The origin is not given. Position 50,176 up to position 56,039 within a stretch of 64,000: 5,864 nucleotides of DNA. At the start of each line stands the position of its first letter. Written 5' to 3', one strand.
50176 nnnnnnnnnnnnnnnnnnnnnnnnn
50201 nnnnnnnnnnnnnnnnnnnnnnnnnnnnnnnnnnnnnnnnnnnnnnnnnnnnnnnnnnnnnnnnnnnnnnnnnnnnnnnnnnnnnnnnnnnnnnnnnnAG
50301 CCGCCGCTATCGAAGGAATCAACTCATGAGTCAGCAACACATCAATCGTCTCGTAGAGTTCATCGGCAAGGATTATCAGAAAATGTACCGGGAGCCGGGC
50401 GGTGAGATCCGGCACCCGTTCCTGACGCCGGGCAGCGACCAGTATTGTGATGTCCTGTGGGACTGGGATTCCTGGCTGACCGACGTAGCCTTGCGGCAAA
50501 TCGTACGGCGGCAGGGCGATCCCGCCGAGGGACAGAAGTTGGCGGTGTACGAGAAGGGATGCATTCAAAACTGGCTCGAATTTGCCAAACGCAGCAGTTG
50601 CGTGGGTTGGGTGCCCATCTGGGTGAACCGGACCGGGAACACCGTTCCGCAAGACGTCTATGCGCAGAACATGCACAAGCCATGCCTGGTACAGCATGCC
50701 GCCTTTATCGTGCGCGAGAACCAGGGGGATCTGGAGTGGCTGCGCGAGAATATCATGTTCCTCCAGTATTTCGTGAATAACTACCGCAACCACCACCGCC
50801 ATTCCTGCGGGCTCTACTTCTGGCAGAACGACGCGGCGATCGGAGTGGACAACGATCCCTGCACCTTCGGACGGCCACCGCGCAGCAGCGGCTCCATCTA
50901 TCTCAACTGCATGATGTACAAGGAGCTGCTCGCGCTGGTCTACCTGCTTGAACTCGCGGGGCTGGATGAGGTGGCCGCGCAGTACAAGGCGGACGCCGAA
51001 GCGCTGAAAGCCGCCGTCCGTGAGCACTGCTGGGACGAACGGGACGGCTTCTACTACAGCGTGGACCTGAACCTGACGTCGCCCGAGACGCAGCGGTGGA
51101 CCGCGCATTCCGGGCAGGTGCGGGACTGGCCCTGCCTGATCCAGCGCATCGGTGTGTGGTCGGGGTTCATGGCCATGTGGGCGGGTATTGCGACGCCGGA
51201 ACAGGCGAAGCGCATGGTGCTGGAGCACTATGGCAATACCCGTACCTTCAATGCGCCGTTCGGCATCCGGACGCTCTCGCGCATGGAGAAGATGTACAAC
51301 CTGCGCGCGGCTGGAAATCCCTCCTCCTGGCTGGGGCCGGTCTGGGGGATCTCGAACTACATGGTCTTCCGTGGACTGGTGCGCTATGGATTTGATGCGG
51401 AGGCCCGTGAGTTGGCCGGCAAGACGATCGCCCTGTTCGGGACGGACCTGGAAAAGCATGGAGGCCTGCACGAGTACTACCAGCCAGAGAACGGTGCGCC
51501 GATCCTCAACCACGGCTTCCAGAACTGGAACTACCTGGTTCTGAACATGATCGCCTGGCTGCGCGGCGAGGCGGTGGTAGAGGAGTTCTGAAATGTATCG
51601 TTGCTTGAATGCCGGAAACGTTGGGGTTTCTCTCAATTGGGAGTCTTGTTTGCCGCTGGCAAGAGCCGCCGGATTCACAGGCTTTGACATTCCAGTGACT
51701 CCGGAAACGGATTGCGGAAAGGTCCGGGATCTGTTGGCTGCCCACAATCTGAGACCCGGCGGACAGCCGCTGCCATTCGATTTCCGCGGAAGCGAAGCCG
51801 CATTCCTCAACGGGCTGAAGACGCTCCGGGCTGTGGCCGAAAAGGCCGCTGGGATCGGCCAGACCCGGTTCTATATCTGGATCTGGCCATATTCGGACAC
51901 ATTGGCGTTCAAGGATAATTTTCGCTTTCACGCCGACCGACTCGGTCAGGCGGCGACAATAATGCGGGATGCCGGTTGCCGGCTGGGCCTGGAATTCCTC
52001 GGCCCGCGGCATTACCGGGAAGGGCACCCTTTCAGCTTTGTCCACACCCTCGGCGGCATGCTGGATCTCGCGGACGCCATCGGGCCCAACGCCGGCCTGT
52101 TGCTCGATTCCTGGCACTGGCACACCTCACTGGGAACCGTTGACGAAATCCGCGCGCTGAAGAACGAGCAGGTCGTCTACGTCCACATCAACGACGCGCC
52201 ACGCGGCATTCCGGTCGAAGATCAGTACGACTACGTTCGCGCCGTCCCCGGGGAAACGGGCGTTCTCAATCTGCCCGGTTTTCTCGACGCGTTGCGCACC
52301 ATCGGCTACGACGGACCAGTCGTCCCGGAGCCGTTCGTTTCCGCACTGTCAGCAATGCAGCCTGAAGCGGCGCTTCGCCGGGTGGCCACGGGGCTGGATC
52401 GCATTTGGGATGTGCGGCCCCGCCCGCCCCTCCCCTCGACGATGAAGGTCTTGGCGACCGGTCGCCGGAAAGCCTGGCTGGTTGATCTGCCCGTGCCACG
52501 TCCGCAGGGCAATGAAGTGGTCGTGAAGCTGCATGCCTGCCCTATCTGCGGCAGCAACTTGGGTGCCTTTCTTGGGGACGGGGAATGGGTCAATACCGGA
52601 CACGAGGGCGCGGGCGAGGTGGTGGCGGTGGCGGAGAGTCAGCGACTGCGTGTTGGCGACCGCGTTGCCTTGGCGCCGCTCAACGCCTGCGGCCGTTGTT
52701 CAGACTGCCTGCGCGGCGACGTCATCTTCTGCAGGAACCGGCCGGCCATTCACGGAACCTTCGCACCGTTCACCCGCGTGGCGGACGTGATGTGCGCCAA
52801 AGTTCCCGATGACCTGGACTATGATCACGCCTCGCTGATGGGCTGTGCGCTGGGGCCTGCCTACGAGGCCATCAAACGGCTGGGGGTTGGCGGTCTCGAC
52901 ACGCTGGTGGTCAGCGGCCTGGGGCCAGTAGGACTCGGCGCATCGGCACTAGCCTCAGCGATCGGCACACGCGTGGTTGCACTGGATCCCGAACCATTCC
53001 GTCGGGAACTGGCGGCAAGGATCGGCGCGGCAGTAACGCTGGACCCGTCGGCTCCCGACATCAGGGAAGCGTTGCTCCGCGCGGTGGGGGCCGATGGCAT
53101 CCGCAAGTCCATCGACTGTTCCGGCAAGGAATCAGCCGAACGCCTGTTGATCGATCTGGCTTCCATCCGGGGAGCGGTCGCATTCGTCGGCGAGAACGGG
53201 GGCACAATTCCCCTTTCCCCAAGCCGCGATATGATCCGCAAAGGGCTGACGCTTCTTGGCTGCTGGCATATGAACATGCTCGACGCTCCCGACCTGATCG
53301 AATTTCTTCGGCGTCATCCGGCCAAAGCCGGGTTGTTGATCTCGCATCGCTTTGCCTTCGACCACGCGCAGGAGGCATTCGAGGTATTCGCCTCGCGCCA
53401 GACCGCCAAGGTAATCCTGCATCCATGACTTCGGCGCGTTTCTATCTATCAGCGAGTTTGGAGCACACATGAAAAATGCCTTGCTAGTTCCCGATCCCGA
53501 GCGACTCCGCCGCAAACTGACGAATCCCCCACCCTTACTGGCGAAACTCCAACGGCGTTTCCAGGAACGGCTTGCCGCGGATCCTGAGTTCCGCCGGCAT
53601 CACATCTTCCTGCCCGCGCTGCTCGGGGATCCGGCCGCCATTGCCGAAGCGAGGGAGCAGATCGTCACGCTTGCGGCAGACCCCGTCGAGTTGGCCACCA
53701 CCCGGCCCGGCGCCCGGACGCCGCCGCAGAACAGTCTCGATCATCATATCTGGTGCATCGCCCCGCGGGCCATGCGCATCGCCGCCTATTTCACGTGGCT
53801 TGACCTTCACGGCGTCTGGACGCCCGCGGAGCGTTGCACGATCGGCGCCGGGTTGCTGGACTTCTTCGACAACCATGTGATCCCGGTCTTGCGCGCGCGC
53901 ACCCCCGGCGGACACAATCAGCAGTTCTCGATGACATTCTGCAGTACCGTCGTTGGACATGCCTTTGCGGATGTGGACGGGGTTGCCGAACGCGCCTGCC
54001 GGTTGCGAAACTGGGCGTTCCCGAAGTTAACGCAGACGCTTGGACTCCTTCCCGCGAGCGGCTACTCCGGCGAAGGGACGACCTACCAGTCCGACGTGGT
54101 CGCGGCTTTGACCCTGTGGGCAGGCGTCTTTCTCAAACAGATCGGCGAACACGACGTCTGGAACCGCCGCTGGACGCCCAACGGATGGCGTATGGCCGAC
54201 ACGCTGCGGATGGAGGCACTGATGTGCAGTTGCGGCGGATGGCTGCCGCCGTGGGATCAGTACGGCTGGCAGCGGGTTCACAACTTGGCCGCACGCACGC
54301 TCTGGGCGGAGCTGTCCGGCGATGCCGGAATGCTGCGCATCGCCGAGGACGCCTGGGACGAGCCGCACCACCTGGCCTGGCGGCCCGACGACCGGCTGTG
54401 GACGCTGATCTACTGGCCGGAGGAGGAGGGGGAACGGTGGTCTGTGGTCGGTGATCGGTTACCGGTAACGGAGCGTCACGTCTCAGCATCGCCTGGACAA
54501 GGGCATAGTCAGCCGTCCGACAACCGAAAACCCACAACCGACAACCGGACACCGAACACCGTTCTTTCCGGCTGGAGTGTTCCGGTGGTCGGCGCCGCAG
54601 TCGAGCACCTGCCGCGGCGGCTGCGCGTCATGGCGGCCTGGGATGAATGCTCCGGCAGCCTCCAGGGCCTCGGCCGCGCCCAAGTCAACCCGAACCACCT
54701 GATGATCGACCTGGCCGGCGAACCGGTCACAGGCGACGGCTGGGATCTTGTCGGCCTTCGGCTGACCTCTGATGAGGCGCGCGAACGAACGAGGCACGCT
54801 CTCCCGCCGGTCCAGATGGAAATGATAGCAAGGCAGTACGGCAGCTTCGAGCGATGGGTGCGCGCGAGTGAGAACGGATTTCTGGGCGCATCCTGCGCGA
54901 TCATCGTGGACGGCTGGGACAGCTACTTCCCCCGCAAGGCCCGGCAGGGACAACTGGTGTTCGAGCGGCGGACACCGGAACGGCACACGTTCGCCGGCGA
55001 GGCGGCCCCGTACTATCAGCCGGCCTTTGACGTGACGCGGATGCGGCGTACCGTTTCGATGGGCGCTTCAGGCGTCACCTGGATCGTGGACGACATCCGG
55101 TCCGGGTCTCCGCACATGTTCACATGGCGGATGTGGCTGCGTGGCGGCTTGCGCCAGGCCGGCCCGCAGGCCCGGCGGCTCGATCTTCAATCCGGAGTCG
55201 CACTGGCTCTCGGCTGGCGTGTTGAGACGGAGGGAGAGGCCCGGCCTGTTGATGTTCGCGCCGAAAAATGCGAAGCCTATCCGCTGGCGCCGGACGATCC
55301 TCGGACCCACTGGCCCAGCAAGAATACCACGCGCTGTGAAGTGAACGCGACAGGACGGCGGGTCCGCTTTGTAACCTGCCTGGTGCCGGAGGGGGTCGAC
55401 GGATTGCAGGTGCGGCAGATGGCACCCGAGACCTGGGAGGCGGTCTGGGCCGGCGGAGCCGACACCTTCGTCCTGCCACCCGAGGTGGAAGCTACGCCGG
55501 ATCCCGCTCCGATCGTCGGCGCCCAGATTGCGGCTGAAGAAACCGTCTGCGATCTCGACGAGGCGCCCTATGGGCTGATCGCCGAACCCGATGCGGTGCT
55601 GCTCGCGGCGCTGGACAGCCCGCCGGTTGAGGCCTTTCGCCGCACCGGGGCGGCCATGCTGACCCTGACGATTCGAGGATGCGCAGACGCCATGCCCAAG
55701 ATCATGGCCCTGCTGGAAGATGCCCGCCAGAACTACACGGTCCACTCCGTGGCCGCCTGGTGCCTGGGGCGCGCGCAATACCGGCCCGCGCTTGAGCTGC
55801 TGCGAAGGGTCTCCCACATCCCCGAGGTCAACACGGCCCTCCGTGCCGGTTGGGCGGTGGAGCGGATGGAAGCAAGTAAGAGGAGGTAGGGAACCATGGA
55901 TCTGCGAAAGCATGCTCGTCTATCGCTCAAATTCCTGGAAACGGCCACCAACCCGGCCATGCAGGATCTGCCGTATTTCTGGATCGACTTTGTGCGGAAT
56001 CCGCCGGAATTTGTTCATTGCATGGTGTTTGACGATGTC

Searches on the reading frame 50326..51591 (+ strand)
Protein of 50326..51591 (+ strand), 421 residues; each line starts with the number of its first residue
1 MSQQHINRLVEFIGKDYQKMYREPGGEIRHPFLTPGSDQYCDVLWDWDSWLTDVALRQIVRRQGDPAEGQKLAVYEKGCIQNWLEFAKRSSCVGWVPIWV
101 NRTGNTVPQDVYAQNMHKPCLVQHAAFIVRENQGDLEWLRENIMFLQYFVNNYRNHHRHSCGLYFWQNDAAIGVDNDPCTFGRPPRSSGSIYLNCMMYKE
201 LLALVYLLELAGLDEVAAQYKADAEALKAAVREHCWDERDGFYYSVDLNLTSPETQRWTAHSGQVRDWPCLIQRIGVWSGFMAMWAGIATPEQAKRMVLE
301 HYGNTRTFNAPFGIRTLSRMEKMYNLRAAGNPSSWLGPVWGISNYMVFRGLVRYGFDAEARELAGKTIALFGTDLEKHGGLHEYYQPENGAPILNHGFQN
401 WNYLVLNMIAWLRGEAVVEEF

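Call 6: search_protein_families(library=pfam, proteins=[window:50326-51591:+], max_evalue=0.001)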
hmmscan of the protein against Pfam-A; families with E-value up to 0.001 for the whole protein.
window:50326-51591:+ (421 aa): 3 families
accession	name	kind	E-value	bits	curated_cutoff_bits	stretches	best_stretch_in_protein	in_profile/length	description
PF22422.2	MGH1-like_GH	-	1.2e-30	107.7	27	1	110-397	58-352/356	Mannosylglycerate hydrolase MGH1-like glycoside hydrolase domain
PF01204.24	Trehalase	-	6.9e-13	48.7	21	1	191-389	307-480/512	Trehalase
PF03200.22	Glyco_hydro_63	-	7.7e-12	45.2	22.4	1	173-410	235-491/492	Glycosyl hydrolase family 63 C-terminal domain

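Call 21: search_protein_families(library=ncbifam, proteins=[window:50326-51591:+], max_evalue=0.01)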
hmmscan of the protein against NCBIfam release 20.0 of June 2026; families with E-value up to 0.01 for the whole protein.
window:50326-51591:+ (421 aa): 4 families
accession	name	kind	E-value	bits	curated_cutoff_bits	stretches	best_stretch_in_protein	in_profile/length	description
NF007525.0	PRK10137.1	equivalog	3.7e-15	55.1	625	1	190-392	580-766/790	alpha-glucosidase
NF009773.0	PRK13270.1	subfamily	5.8e-05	21.8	512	1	191-392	349-518/549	alpha,alpha-trehalase TreF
NF047898.1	GluglyHdase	equivalog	0.0013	17.6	550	1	334-402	371-433/442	glucosylglycerate hydrolase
NF009774.0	PRK13271.1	subfamily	0.002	17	560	1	191-249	339-397/569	alpha,alpha-trehalase TreA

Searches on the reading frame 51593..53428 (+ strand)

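Call 6: search_protein_families(library=pfam, proteins=[window:51593-53428:+], max_evalue=0.001)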
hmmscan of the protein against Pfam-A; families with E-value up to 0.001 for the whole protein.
window:51593-53428:+ (611 aa): 3 families
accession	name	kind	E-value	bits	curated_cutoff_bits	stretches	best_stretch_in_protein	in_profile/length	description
PF01261.30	AP_endonuc_2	-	2.8e-21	76.8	31.1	1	22-262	3-240/249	Xylose isomerase-like TIM barrel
PF00107.32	ADH_zinc_N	-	3.2e-19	69.6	31.8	1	445-572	1-127/129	Zinc-binding dehydrogenase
PF08240.17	ADH_N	-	5e-17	62.5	23.5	1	307-406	3-104/104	Alcohol dehydrogenase GroES-like domain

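Call 21: search_protein_families(library=ncbifam, proteins=[window:51593-53428:+], max_evalue=0.01)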
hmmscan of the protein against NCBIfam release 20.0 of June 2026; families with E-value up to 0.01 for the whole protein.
window:51593-53428:+ (611 aa): 22 families
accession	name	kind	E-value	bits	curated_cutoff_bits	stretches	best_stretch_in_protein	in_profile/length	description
TIGR00692.1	tdh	equivalog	9.8e-42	143.2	458.35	1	292-610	9-339/340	L-threonine 3-dehydrogenase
NF003808.0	PRK05396.1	equivalog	1.4e-37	129.4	380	1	293-610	12-339/341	L-threonine 3-dehydrogenase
NF041097.1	keto_inos_dh_IolM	equivalog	4.4e-34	117.8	450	1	295-610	41-388/389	scyllo-inosose 3-dehydrogenase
TIGR03989.1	Rxyl_3153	subfamily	4.6e-29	101.8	440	2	386-484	137-237/370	NDMA-dependent alcohol dehydrogenase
TIGR03366.1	HpnZ_proposed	hypoth_equivalog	1.4e-28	100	328.1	1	303-575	2-296/315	putative phosphonate catabolism associated alcohol dehydrogenase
TIGR03451.1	mycoS_dep_FDH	equivalog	1.6e-24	86.4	512.9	1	296-599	16-346/358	S-(hydroxymethyl)mycothiol dehydrogenase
NF007489.0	PRK10083.1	equivalog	5.2e-24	84.8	376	1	296-609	14-335/339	Zn-dependent oxidoreductase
NF006940.0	PRK09422.1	equivalog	7.5e-24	84.3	344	1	298-521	16-248/338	alcohol dehydrogenase AdhP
NF010344.0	PRK13771.1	subfamily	1.1e-22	80.4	349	1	287-533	6-255/334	putative alcohol dehydrogenase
TIGR03201.1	dearomat_had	equivalog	2e-20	73.2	338.65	1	298-539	15-278/349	6-hydroxycyclohex-1-ene-1-carbonyl-CoA dehydrogenase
NF007375.0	PRK09880.1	equivalog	3.6e-20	72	469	1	305-609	26-341/344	L-idonate 5-dehydrogenase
NF041172.1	AcrlCoa_red_Thmprot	equivalog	6.8e-20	71.3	500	1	293-609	12-332/334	acryloyl-CoA reductase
NF047908.1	AldhRedAhr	equivalog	3.2e-18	65.7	470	1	306-578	28-304/335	NADPH-dependent aldehyde reductase Ahr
TIGR02818.1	adh_III_F_hyde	equivalog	2.4e-17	63.1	543.95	2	388-520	138-273/368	S-(hydroxymethyl)glutathione dehydrogenase/class III alcohol dehydrogenase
NF007642.0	PRK10309.1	equivalog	1.2e-16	60.9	550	1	297-561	15-289/347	galactitol-1-phosphate 5-dehydrogenase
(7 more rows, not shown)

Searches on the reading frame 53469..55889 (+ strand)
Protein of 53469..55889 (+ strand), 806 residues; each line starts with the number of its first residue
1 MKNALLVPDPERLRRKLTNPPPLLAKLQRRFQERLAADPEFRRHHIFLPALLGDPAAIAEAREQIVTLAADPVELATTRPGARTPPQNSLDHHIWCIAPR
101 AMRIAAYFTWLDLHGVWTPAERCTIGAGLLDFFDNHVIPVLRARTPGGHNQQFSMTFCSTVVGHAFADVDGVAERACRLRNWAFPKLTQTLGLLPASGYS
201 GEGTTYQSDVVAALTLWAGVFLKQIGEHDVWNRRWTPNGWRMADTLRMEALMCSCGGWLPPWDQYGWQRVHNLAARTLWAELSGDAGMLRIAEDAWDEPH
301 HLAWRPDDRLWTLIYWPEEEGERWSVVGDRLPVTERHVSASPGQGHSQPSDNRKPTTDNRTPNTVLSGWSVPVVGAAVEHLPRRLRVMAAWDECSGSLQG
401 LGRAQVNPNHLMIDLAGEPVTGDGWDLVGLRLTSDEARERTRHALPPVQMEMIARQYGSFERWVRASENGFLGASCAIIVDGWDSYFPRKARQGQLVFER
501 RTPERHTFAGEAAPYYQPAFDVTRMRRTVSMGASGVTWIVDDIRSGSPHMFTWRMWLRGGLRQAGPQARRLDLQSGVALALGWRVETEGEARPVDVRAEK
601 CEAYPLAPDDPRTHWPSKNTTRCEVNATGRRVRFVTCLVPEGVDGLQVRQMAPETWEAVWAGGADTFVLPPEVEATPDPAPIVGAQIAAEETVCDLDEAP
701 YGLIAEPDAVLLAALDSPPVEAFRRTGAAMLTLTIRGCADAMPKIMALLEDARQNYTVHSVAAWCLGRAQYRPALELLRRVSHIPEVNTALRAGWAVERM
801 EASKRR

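Call 6: search_protein_families(library=pfam, proteins=[window:53469-55889:+], max_evalue=0.001)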
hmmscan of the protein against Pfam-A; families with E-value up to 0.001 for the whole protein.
window:53469-55889:+ (806 aa): 0 families

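Call 21: search_protein_families(library=ncbifam, proteins=[window:53469-55889:+], max_evalue=0.01)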
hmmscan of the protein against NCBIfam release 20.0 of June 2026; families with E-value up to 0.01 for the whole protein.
window:53469-55889:+ (806 aa): 0 families

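Call 54: search_solved_structures(query=window:53469-55889:+, max_evalue=0.01)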
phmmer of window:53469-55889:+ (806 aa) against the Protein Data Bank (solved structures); distinct sequences matched with E-value up to 0.01: 0.
